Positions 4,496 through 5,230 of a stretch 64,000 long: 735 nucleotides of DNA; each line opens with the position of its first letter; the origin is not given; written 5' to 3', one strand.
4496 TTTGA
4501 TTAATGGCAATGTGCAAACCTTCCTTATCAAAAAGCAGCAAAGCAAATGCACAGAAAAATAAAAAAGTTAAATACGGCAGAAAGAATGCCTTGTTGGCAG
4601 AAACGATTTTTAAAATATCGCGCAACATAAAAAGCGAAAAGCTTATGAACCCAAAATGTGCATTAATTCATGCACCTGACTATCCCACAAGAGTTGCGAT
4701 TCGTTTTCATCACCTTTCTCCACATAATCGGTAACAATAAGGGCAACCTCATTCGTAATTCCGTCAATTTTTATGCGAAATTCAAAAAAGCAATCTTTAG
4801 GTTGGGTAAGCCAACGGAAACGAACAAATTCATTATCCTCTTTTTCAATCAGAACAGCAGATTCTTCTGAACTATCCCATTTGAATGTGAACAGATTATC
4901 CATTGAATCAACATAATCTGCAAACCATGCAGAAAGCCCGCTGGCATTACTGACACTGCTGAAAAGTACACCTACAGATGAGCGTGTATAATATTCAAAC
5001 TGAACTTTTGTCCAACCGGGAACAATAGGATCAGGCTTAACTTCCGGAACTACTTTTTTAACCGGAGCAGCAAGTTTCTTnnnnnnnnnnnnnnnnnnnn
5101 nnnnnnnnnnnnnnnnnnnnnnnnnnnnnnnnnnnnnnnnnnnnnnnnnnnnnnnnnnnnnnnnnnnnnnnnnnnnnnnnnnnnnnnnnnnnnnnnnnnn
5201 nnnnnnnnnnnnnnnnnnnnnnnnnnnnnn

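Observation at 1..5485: Envelope glycoconjugate-remodelling cluster: GT2 synthase, two distinct ArnT/GT39-like GT-C transferases (convergent), PAP2 phosphatase, co-transcribed with a histone-H1-like K/A-repeat protein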

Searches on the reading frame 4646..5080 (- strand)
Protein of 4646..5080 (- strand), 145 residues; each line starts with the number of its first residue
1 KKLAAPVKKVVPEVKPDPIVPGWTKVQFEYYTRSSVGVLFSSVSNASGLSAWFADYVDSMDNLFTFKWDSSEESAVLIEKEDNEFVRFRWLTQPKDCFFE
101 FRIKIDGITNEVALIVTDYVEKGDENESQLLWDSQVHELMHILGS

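Call 9: find_related_loci(query=window:4646-5080:-, collection=genome_contigs, flank=8000)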
Query window:4646-5080:- (145 aa) in genome_contigs; peptide patterns used: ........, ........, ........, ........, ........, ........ (x = any residue, [..] = any of these).
155 stretches matched a pattern; 11 encode a relative of the query (tblastn E <= 1e-3); 11 distinct loci.
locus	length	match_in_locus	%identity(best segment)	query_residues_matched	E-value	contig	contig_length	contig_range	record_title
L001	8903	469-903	99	1-145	5e-100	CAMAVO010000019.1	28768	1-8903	MAG: Chitinophaga pinensis isolate MaH-04nov19-72 genome assembly, contig: MaH-04nov19-C3892, whole genome shotgun seque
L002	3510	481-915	99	1-145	5e-101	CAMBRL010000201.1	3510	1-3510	MAG: Chitinophaga pinensis isolate MiH-14oct19-92 genome assembly, contig: MiH-14oct19-C66967, whole genome shotgun sequ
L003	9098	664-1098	92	1-145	8e-93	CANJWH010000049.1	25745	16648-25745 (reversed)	MAG: Bacteroidetes bacterium isolate RH-23may17-764 genome assembly, contig: RH-23may17-C13618, whole genome shotgun seq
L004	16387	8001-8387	95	17-145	2e-85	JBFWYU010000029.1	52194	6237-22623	MAG: Bacteroidia bacterium isolate CA_2019_TPBS_171 NODE_4089_length_52194_cov_5.508403_TPBS, whole genome shotgun seque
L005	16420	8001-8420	73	6-145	6e-75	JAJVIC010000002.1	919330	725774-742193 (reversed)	MAG: Bacteroidia bacterium isolate Bin_39 c_000000000011, whole genome shotgun sequence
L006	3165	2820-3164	91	17-131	2e-70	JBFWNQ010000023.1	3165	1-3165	MAG: Bacteriovoracia bacterium isolate CA_2019_TPBF_116 NODE_116970_length_3165_cov_3.032258_TPBF, whole genome shotgun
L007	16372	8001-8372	56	25-145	8e-42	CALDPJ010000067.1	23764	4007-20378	MAG TPA_asm: uncultured Flavobacteriales bacterium isolate SRR6425777_bin.15_CONCOCT_v1.1_MAG genome assembly, contig: E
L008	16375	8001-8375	54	25-145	3e-39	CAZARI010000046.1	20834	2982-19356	MAG TPA_asm: uncultured Cryomorphaceae bacterium isolate SRP220891_co3_632 genome assembly, contig: NODE_3172_length_208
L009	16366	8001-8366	48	25-145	4e-37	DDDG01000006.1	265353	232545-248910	MAG TPA_asm: Flavobacteriales bacterium UBA1986 UBA1986_contig_256, whole genome shotgun sequence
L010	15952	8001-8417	42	9-145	1e-33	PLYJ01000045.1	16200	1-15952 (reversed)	MAG: Bacteroidetes bacterium isolate palsa_967 73.20120700_P3D.283_contig_38611, whole genome shotgun sequence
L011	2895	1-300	57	49-145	9e-33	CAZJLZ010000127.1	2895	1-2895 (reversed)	MAG TPA_asm: uncultured Cryomorphaceae bacterium isolate binchicken_co31_442 genome assembly, contig: k141_3434916, whol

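Call 17: search_solved_structures(query=window:4646-5080:-, max_evalue=1, show_alignments=2)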
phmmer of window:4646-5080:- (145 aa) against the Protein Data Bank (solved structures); distinct sequences matched with E-value up to 1: 4.
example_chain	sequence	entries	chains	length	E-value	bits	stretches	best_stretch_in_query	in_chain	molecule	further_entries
2lio_A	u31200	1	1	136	1.9e-17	66.8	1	25-142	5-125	Uncharacterized protein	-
8zdo_m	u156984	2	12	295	0.13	15.5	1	57-134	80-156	Distal tail protein (gp17)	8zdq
8t8v_A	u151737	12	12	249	0.46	13.6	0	78-115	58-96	Kinase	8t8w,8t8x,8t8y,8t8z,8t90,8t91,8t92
8t8u_A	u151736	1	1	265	0.52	13.5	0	78-115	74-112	Kinase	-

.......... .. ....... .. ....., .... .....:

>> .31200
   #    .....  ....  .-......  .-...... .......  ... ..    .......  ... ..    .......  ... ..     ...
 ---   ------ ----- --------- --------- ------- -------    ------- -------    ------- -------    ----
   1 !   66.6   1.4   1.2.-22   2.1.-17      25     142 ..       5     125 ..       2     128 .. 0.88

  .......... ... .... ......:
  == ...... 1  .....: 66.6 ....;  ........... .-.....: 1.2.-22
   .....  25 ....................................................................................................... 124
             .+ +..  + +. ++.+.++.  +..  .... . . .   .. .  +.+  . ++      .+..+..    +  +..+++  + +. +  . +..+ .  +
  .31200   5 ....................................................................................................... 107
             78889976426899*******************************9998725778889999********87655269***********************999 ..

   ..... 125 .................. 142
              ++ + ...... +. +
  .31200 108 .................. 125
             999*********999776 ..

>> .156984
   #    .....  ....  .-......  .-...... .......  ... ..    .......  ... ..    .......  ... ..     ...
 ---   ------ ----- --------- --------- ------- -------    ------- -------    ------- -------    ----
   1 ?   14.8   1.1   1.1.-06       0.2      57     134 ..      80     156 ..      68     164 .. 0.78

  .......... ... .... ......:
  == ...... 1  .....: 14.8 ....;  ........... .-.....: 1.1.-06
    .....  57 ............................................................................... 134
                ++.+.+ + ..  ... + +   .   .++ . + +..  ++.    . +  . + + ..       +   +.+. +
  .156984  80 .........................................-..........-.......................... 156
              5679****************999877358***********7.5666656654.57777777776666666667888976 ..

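Call 18: search_solved_structures(query=L001:4867-5613:-, max_evalue=0.001, show_alignments=0)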
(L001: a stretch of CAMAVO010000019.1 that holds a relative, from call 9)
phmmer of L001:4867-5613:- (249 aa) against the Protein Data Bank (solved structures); distinct sequences matched with E-value up to 0.001: 1.
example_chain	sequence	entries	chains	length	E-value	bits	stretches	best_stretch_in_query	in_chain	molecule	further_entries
5mlz_A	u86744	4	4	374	9e-12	48.1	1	4-174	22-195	Dolichol monophosphate mannose synthase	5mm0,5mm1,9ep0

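Call 28: search_protein_families(library=pfam, proteins=[L007:8423-9832:+, L007:9832-11031:+, L007:11031-12200:+, L009:7297-7920:+, L009:7989-8366:+, L009:8412-9827:+, L010:8425-9033:-, L001:4867-5613:-], max_evalue=0.001)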
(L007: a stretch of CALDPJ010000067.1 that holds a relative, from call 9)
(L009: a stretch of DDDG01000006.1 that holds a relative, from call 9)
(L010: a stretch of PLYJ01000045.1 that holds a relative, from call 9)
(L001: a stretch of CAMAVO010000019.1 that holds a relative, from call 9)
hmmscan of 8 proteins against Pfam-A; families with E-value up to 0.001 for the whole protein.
L007:8423-9832:+ (470 aa): 1 family
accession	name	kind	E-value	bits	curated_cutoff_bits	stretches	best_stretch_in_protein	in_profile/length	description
PF03739.19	LptF_LptG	-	1.9e-72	244.7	27.9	1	7-445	2-353/353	Lipopolysaccharide export system permease LptF/LptG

L007:9832-11031:+ (400 aa): 4 families
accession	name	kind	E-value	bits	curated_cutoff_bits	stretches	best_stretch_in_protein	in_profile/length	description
PF13692.12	Glyco_trans_1_4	-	3.4e-22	79.7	27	1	227-361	3-141/142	Glycosyl transferases group 1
PF13439.12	Glyco_transf_4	-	1.7e-10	41.6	28.5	1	24-215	10-170/170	Glycosyltransferase Family 4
PF13524.12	Glyco_trans_1_2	-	3e-06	27.7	25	1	260-382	14-134/144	Glycosyl transferase-like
PF00534.26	Glycos_transf_1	-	2.9e-05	24.1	26.4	1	250-375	36-171/172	Glycosyl transferases group 1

L007:11031-12200:+ (390 aa): 3 families
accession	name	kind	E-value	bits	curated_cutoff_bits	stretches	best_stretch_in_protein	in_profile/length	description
PF13692.12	Glyco_trans_1_4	-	2e-25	90.1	27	1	219-354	3-142/142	Glycosyl transferases group 1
PF13524.12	Glyco_trans_1_2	-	2.7e-12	47.3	25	1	248-383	10-143/144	Glycosyl transferase-like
PF00534.26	Glycos_transf_1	-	2.8e-12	47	26.4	1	210-367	8-171/172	Glycosyl transferases group 1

L009:7297-7920:+ (208 aa): 2 families
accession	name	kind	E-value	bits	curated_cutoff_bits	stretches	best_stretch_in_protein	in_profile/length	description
PF01569.27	PAP2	-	2.9e-26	92.2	27.2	1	74-190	3-126/130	PAP2 superfamily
PF14378.12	PAP2_3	-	1.9e-08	34.8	27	1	121-183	125-189/190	PAP2 superfamily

L009:7989-8366:+ (126 aa): 1 family
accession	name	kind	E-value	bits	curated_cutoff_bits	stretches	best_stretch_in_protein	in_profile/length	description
PF19569.5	START_2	-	7e-36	123.3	23.6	1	3-125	4-125/126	START-like superfamily domain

L009:8412-9827:+ (472 aa): 1 family
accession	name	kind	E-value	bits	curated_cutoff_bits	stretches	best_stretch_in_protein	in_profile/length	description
PF03739.19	LptF_LptG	-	3.9e-80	270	27.9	1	8-441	3-352/353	Lipopolysaccharide export system permease LptF/LptG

L010:8425-9033:- (203 aa): 0 families

L001:4867-5613:- (249 aa): 1 family
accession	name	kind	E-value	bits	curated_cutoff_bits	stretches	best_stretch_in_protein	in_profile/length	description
PF00535.33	Glycos_transf_2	-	1.2e-16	61.6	23.3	1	9-169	2-165/168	Glycosyl transferase family 2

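Call 29: find_homologous_proteins(query=window:4646-5080:-, max_evalue=0.00001)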
Query window:4646-5080:- (145 aa): 68 proteins with E <= 0.00001 among 73 candidates.
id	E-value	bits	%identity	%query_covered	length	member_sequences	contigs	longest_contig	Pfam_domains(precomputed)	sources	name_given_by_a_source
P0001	2.0e-85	302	93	100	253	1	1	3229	PF19569.6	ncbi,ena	-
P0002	3.9e-85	301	92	100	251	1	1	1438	PF19569.6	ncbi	-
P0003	3.5e-68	246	73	97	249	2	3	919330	PF19569.6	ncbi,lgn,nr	ncbi:MAG: hypothetical protein POELPBGB_00913 [Bacteroidia bacterium]|nr:hypothetical protein [Bacte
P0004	2.9e-67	243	94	72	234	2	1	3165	PF19569.6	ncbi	ncbi:MAG: START-like domain-containing protein [Bacteriovoracia bacterium]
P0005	4.7e-57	210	65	100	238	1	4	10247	PF19569.6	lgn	-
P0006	9.6e-56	206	74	86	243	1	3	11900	PF19569.6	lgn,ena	-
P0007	1.8e-55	205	65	100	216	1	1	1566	PF19569.6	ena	-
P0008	4.9e-54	200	59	98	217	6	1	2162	PF19569.6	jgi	-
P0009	6.3e-54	200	74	83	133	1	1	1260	PF19569.6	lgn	-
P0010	3.7e-53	197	66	90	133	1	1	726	PF19569.6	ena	-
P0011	1.3e-50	189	70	83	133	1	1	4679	PF19569.6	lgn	-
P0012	7.2e-36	141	56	83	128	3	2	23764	PF19569.6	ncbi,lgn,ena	-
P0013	4.4e-35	139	55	83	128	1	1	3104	PF19569.6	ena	-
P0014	2.3e-34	136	55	83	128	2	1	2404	PF19569.6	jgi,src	-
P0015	4.3e-34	135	54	83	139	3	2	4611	PF19569.6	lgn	-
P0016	4.5e-34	135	52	83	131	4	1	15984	PF19569.6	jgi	-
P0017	1.2e-33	134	53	83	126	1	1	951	PF19569.6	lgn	-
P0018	1.3e-33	134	52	83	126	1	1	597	PF19569.6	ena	-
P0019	1.5e-33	134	52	83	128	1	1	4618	PF19569.6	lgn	-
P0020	1.7e-33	133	49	94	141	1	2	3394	PF19569.6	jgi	jgi:hypothetical protein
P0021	2.8e-33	133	50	83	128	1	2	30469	PF19569.6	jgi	jgi:START-like superfamily domain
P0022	3.2e-33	133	52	83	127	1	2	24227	PF19569.6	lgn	-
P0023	4.5e-33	132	52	83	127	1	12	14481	PF19569.6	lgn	-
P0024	7.5e-33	131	52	83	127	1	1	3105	PF19569.6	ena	-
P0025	8.5e-33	131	50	87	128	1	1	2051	PF19569.6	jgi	jgi:hypothetical protein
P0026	1.9e-32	130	51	83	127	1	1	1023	PF19569.6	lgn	-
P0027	4.7e-32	129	50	83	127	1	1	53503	PF19569.6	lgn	-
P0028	5.4e-32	129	50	83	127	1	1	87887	PF19569.6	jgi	jgi:uncharacterized protein YndB with AHSA1/START domain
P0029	5.9e-32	129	47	87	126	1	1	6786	PF19569.6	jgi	-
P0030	2.1e-31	127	47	83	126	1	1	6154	PF19569.6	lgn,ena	-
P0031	2.9e-31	126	48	83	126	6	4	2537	PF19569.6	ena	-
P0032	4.5e-31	126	48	82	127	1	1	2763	PF19569.6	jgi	-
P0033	1.3e-30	124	49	84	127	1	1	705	PF19569.6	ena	-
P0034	2.3e-30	123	49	84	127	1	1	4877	PF19569.6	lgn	-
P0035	2.7e-30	123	49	83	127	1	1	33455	PF19569.6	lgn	-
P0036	3.2e-30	123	49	83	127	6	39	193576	PF19569.6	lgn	-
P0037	5.0e-30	122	50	86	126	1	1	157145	PF19569.6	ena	-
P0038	1.3e-29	121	46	84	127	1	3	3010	PF08327.18,PF19569.6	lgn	-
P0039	1.4e-29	121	48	83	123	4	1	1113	PF19569.6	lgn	-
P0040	1.7e-29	121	46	83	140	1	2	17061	PF08327.18,PF19569.6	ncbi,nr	ncbi:MAG: START-like domain-containing protein [Cryomorphaceae bacterium]|nr:SRPBCC domain-containin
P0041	2.0e-29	120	47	84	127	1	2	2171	PF19569.6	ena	-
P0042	3.5e-29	120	46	84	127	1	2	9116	PF19569.6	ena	-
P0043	4.3e-29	119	45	83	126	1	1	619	PF19569.6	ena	-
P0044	7.8e-29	118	45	87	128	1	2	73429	PF19569.6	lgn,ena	-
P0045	2.0e-28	117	46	84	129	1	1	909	PF19569.6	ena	-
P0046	3.1e-28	116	46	83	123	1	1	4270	PF19569.6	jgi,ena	jgi:uncharacterized protein YndB with AHSA1/START domain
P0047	3.2e-28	116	45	83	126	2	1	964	PF19569.6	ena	-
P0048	4.7e-28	116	46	84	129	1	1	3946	PF19569.6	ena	-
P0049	4.9e-28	116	44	83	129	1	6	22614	PF19569.6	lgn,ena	-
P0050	9.0e-28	115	45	83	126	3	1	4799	PF19569.6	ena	-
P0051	1.2e-27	115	48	83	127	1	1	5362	PF08327.18,PF19569.6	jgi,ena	-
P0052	1.8e-27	114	43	83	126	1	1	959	PF19569.6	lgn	-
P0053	8.5e-27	112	43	97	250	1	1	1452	PF19569.6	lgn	-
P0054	1.6e-26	111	49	74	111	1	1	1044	PF19569.6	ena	-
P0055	4.5e-26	109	48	86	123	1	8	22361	PF19569.6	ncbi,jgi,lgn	jgi:hypothetical protein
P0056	4.5e-26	109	52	71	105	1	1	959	PF19569.6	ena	-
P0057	5.0e-26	109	50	74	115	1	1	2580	PF19569.6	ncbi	-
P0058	1.9e-25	107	44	84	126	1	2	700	PF19569.6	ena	-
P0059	3.5e-25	107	51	71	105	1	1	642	PF19569.6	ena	-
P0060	1.9e-24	104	41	83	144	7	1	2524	PF19569.6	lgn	-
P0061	2.0e-24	104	45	83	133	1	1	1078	PF19569.6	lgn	-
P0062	2.8e-24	104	48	71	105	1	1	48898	PF19569.6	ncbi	-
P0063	5.7e-24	103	45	83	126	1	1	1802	PF19569.6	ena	-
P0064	3.9e-23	100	45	83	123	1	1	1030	PF19569.6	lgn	-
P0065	2.2e-21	94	41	83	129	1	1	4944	PF19569.6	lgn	-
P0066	4.3e-20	90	41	84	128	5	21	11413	PF19569.6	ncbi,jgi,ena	-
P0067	2.6e-19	88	38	83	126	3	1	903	PF19569.6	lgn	-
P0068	9.9e-16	76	43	72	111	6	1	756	PF19569.6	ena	-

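Call 31: find_encoding_contigs(protein=P0005, flank=6000, max_places=2)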
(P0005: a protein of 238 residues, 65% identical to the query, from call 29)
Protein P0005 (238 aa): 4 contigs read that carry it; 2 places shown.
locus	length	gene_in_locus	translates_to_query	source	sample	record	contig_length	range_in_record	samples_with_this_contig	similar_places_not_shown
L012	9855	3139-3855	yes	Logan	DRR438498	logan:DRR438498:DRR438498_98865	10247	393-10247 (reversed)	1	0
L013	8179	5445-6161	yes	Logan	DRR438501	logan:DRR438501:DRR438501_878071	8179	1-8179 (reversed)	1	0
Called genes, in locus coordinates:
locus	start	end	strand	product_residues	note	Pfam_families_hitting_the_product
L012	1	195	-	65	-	?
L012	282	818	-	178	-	-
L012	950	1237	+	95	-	PF02617:ClpS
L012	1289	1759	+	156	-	PF01957:NfeD (weak)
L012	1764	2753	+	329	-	PF12127:FloA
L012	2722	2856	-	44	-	-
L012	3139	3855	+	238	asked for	PF19569:START_2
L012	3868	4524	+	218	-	PF01569:PAP2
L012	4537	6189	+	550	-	PF13231:PMT_2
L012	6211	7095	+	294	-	PF09995:MPAB_Lcp_cat (weak)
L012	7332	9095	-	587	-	PF07244:POTRA (faint), PF01103:Omp85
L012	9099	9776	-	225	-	PF03167:UDG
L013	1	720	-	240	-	?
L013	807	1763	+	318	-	PF00478:IMPDH (faint), PF03060:NMO, PF01070:FMN_dh (weak)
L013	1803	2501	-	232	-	PF07603:Lcl_C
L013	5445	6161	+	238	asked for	PF19569:START_2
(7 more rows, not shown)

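Call 32: find_encoding_contigs(protein=P0006, flank=6000, max_places=2)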
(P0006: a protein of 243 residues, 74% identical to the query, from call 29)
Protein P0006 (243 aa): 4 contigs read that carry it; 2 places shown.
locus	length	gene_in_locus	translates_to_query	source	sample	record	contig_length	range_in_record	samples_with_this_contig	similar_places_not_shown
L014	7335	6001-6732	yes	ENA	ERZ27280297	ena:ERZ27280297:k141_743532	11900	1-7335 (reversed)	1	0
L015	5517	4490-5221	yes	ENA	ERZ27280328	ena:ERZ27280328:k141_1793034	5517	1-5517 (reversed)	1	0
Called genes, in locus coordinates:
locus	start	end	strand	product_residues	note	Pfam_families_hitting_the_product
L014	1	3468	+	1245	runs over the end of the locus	-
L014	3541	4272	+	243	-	-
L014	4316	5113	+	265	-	PF14371:DUF4412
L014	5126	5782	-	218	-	PF02463:SMC_N (weak), PF00005:ABC_tran, PF13304:AAA_21 (faint)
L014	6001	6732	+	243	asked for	PF19569:START_2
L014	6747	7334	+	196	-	?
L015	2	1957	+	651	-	?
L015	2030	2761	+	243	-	-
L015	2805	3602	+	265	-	PF14371:DUF4412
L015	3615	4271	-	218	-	PF02463:SMC_N (weak), PF00005:ABC_tran, PF13304:AAA_21 (faint)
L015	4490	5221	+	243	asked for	PF19569:START_2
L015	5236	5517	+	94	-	?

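Call 33: find_encoding_contigs(protein=P0011, flank=6000, max_places=2)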
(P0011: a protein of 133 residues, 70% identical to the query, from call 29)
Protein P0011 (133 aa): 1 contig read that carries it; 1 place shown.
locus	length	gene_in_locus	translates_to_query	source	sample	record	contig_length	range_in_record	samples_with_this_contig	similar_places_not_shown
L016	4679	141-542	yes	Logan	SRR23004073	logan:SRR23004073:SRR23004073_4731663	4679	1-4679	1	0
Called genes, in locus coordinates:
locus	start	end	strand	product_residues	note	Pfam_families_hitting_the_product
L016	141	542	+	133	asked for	PF19569:START_2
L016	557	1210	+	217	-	PF01569:PAP2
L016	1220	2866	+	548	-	PF13231:PMT_2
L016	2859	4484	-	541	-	PF13231:PMT_2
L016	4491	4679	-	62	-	?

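Call 34: find_encoding_contigs(protein=P0036, flank=5000, max_places=2)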
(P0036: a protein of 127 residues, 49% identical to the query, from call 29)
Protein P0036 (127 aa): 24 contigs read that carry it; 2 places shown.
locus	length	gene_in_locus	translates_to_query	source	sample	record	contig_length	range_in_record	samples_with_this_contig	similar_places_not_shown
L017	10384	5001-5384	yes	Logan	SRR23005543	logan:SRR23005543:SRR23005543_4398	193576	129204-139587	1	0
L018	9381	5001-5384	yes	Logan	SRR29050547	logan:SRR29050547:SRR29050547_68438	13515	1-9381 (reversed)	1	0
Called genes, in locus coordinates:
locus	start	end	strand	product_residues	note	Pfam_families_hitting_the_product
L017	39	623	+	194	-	PF06175:MiaE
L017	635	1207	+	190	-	PF02622:DUF179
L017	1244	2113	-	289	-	PF01063:Aminotran_4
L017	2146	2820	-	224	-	PF01694:Rhomboid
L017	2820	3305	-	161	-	PF14534:DUF4440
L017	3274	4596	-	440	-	PF00929:RNase_T, PF13482:RNase_H_2 (weak), PF21762:DEDDh_C (weak), PF01541:GIY-YIG (weak)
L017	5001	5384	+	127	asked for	PF19569:START_2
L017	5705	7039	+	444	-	PF03739:LptF_LptG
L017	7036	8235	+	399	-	PF13439:Glyco_transf_4 (weak), PF13692:Glyco_trans_1_4, PF00534:Glycos_transf_1, PF13524:Glyco_trans_1_2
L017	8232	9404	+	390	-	PF00534:Glycos_transf_1, PF13692:Glyco_trans_1_4, PF13524:Glyco_trans_1_2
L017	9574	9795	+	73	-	PF13275:S4_2, PF01479:S4 (weak)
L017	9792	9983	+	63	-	PF09962:DUF2196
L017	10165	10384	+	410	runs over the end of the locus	PF00926:DHBP_synthase, PF00925:GTP_cyclohydro2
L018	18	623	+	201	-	PF06175:MiaE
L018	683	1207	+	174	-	PF02622:DUF179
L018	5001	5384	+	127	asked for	PF19569:START_2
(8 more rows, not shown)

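Call 35: find_encoding_contigs(protein=P0037, flank=5000, max_places=1)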
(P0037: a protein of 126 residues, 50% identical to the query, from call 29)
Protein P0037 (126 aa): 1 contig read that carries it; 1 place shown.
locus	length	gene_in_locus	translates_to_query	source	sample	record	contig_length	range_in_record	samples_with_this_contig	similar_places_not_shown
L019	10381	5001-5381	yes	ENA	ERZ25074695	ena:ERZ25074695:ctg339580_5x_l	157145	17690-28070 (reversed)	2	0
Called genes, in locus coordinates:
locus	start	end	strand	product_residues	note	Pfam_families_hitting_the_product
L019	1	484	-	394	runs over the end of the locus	PF18566:Ldi (weak)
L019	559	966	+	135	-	-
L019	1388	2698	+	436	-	PF18962:Por_Secre_tail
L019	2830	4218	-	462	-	-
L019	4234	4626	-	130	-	-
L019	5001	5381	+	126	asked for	PF19569:START_2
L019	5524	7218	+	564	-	PF03739:LptF_LptG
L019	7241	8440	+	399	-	PF13439:Glyco_transf_4, PF13579:Glyco_trans_4_4, PF00534:Glycos_transf_1, PF13692:Glyco_trans_1_4, PF13524:Glyco_trans_1_2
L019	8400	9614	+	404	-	PF00534:Glycos_transf_1, PF13524:Glyco_trans_1_2, PF13692:Glyco_trans_1_4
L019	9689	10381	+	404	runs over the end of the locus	PF00926:DHBP_synthase, PF00925:GTP_cyclohydro2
